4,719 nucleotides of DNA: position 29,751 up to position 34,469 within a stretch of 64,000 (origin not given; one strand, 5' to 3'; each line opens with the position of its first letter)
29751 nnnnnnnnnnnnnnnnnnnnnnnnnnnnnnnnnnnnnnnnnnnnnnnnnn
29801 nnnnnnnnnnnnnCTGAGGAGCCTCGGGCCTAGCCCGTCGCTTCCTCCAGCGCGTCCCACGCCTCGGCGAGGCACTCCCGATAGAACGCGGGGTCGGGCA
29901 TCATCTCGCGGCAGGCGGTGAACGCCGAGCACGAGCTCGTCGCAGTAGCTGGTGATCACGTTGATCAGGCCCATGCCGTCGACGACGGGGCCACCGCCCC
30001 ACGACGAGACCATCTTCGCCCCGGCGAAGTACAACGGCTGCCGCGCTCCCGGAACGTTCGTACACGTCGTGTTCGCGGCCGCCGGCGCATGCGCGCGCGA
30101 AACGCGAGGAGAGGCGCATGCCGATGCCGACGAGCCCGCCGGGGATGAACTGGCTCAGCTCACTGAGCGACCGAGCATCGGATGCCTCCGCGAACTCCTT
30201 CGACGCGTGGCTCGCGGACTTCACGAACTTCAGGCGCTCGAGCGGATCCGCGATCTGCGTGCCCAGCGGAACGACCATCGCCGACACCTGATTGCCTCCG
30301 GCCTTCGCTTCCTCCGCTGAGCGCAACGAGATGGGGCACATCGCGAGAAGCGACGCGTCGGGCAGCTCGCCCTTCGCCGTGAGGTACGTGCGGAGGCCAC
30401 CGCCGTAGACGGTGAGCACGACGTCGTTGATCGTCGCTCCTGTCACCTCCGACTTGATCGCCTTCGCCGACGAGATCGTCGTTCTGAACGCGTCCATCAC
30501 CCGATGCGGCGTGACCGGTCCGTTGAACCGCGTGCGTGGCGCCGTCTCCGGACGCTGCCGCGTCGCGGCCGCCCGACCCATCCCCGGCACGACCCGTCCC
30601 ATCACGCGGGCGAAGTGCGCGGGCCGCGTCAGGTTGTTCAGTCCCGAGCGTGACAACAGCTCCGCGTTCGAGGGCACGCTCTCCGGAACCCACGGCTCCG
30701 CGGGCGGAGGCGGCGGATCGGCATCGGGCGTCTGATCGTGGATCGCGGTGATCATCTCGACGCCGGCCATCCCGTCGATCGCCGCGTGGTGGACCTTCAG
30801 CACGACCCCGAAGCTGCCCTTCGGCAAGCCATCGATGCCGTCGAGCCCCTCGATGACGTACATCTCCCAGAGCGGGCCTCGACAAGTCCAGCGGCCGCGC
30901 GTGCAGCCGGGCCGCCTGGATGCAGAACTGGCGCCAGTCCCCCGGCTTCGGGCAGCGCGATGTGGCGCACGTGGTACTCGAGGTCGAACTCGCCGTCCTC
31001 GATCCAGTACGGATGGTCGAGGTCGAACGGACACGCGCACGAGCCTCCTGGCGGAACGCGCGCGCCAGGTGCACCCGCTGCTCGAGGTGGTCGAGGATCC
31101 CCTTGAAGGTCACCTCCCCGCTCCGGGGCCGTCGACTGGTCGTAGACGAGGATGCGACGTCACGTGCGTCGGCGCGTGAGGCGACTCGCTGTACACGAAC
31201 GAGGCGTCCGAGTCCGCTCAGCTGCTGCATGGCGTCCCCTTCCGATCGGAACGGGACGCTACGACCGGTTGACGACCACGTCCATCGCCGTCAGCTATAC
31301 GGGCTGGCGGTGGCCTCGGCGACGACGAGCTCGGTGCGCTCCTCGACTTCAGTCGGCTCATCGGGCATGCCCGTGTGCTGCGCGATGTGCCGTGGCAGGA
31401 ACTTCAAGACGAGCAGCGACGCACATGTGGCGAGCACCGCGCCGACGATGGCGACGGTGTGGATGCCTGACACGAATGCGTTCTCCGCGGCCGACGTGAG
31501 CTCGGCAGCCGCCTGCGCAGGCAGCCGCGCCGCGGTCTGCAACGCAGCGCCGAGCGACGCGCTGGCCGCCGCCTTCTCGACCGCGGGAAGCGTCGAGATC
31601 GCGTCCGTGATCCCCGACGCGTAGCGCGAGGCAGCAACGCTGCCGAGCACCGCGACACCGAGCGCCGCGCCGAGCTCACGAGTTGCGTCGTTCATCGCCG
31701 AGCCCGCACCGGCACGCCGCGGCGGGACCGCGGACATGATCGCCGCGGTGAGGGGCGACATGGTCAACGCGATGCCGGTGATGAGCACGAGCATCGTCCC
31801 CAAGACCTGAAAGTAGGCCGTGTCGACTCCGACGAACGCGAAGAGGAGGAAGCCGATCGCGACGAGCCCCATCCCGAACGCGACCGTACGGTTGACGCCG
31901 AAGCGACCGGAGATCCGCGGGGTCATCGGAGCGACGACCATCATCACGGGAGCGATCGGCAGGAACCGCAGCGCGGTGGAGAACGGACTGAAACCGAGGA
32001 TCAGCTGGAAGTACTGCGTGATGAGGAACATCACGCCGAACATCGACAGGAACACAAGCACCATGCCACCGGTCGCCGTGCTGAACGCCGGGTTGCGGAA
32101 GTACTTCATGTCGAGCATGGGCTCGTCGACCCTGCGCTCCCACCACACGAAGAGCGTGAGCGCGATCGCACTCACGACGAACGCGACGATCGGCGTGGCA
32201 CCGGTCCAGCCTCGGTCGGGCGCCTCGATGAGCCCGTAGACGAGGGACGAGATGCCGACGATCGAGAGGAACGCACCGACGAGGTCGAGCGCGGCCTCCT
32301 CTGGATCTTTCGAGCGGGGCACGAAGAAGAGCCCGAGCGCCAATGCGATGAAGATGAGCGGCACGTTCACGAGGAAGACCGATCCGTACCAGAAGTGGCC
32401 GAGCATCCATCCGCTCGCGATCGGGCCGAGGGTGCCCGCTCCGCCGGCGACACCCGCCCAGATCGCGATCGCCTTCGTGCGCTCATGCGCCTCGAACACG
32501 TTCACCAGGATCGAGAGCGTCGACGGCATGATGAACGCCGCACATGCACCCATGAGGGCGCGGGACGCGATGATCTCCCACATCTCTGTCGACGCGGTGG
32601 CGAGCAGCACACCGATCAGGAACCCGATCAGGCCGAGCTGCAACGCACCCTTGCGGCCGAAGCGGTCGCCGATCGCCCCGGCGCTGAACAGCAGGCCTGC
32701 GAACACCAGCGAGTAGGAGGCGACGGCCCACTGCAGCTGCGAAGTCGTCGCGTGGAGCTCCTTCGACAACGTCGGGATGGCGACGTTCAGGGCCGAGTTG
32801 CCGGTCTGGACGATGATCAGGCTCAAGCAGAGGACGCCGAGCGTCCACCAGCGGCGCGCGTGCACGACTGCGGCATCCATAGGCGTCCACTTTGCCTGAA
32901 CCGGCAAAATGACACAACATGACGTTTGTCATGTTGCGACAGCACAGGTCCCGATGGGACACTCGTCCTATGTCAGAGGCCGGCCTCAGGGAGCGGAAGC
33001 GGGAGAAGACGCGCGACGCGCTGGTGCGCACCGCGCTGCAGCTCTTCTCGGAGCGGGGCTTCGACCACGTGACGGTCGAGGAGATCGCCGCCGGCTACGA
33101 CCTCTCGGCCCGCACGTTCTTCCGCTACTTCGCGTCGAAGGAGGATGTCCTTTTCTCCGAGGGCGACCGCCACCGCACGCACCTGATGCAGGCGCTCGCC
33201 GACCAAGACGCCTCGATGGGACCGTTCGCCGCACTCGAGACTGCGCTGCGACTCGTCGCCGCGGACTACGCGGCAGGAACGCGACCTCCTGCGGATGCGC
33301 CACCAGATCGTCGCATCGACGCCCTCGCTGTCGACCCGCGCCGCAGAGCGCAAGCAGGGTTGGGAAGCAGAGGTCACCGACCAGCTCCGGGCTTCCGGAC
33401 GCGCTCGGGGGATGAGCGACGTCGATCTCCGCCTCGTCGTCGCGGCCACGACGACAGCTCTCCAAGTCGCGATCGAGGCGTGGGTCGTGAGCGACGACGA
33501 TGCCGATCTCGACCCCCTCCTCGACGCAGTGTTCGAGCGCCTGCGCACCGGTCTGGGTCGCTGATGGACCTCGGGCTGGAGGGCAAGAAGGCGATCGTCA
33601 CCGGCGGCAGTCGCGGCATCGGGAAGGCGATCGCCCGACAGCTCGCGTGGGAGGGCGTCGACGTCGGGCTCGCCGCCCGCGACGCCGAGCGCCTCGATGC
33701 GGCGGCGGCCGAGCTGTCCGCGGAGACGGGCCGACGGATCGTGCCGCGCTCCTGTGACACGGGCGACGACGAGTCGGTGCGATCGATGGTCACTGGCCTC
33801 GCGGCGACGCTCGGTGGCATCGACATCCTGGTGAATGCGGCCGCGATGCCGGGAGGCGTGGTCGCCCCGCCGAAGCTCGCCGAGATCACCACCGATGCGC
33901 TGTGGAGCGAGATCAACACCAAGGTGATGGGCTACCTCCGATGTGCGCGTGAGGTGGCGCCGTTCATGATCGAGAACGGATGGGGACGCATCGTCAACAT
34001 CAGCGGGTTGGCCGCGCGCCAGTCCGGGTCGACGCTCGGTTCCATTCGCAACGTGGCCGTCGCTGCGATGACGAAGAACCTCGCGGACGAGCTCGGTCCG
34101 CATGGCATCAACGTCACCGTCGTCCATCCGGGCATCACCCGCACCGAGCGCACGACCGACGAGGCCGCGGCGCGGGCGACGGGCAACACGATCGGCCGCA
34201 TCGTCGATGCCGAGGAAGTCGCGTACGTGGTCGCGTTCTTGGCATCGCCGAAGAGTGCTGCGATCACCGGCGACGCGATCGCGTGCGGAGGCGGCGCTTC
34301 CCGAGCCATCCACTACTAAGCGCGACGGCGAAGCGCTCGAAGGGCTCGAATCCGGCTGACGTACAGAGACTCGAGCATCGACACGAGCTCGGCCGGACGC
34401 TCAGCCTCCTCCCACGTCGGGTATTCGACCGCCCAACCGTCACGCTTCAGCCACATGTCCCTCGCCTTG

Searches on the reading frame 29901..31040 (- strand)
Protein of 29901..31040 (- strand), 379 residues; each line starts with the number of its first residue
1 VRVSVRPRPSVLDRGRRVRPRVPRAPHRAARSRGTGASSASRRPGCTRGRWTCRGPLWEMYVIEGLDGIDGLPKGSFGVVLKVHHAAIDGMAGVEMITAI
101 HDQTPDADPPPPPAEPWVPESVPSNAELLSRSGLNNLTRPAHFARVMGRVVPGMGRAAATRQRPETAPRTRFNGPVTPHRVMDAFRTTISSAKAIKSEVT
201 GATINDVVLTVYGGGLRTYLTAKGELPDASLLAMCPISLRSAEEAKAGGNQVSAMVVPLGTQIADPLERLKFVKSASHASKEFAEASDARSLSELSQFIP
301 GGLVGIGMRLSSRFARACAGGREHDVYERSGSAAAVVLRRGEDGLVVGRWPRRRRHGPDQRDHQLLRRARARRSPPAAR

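Call 34: search_protein_families(library=pfam, proteins=[window:29901-31040:-], max_evalue=0.00001)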
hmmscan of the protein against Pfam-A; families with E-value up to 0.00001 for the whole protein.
window:29901-31040:- (379 aa): 2 families
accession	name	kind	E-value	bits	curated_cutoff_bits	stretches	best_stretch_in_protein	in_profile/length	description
PF03007.21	WS_DGAT_cat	-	5.5e-26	92.4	23.6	1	56-208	114-263/263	Wax ester synthase/diacylglycerol acyltransferase catalytic domain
PF06974.18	WS_DGAT_C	-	4.5e-08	33.7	20.7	1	249-303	2-57/145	WS/DGAT C-terminal domain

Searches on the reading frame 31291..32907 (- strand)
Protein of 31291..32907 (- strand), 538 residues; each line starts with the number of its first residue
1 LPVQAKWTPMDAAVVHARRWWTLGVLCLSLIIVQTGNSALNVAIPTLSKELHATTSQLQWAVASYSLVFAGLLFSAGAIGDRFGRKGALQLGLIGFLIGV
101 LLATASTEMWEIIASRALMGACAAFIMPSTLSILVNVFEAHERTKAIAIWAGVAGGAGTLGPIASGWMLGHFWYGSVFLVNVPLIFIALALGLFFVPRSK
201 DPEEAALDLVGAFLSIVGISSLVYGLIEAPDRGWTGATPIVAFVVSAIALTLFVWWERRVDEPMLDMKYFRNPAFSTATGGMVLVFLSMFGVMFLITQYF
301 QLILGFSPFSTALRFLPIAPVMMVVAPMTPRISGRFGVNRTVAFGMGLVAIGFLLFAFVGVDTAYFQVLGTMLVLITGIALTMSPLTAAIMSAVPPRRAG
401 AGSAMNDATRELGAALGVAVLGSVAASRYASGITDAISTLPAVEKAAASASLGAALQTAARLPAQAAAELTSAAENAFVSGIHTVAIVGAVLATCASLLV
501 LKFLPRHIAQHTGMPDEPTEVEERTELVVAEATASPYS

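Call 35: search_protein_families(library=pfam, proteins=[window:31291-32907:-], max_evalue=0.00001)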
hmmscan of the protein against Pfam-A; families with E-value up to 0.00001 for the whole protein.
window:31291-32907:- (538 aa): 2 families
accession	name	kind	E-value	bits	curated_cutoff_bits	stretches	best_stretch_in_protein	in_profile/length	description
PF07690.21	MFS_1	-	1.5e-50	172.6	33.4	1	26-417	1-346/347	Major Facilitator Superfamily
PF00083.30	Sugar_tr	-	1.1e-07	31.6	22.3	1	48-125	38-118/452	Sugar (and other) transporter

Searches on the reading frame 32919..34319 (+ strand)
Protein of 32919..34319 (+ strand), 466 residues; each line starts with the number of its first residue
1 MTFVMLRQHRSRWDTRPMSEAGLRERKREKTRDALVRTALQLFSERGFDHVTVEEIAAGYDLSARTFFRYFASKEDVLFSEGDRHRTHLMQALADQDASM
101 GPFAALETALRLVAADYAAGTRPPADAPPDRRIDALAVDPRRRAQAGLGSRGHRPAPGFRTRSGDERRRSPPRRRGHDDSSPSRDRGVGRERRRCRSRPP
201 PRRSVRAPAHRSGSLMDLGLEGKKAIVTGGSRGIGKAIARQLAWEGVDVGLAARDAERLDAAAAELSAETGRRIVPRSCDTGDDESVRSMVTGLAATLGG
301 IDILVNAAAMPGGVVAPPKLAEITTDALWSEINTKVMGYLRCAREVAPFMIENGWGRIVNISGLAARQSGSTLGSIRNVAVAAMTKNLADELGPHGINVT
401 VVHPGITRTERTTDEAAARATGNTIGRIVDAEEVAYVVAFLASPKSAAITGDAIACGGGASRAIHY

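Call 35: search_protein_families(library=pfam, proteins=[window:32919-34319:+], max_evalue=0.00001)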
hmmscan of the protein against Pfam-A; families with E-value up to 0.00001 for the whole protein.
window:32919-34319:+ (466 aa): 5 families
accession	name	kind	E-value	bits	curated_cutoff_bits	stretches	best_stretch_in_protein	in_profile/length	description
PF13561.12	adh_short_C2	-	4.8e-41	141.3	27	1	232-460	6-235/236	Enoyl-(Acyl carrier protein) reductase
PF00106.31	adh_short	-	1.2e-40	139.5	26.6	1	223-416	1-191/195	short chain dehydrogenase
PF00440.29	TetR_N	-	1.4e-12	47.7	24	1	36-78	2-44/47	Bacterial regulatory proteins, tetR family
PF08659.16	KR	-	1.8e-07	31.7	22.6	1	226-339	4-116/180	KR domain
PF13460.12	NAD_binding_10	-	8.1e-07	29.5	27.2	1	229-439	1-178/184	NAD(P)H-binding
